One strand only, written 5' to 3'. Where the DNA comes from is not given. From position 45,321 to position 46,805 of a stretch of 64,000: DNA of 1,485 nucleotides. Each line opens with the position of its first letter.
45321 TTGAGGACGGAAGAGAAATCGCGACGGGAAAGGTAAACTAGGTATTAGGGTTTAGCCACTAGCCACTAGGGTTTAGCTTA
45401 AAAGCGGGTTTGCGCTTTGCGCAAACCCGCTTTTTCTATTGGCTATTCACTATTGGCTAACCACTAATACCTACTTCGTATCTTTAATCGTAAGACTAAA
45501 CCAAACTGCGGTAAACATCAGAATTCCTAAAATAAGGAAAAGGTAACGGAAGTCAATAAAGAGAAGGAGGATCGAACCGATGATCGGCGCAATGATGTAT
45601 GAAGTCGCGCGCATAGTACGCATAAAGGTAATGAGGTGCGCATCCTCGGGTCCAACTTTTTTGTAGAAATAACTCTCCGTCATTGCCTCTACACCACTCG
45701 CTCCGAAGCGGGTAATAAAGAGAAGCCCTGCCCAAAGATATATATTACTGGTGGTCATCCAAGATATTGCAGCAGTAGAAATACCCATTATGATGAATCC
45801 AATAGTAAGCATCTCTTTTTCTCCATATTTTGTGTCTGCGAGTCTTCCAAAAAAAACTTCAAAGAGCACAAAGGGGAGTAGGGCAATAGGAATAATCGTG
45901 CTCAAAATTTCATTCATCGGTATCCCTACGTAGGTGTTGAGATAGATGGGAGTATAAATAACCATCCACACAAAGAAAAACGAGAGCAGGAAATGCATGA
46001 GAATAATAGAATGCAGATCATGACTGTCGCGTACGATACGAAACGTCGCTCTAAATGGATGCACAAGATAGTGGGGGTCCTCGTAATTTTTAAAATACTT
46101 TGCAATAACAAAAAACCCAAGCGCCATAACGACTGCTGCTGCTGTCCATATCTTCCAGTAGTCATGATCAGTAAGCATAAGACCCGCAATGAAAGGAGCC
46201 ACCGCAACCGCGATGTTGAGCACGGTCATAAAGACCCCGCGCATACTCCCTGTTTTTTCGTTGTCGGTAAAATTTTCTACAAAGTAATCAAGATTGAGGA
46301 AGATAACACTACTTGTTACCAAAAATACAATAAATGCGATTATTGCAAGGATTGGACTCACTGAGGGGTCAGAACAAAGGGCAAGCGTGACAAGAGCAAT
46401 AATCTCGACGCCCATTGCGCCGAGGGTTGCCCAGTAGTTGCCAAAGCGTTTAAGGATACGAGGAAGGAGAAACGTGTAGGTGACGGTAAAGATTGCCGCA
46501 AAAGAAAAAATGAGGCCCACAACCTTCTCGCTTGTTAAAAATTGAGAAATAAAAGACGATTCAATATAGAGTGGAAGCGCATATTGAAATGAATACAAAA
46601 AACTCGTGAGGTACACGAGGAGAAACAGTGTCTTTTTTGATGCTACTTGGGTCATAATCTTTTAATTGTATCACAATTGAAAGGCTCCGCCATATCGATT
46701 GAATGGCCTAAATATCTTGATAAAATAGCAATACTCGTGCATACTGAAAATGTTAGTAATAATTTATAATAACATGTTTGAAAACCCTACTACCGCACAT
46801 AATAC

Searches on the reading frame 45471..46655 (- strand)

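Call 40: search_protein_families(library=pfam, proteins=[window:45471-46655:-], max_evalue=0.00001)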
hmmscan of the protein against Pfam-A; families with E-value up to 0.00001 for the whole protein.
window:45471-46655:- (394 aa): 1 family
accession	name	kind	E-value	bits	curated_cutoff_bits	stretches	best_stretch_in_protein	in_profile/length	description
PF07690.21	MFS_1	-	2.9e-29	102.5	33.4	2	253-386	36-172/347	Major Facilitator Superfamily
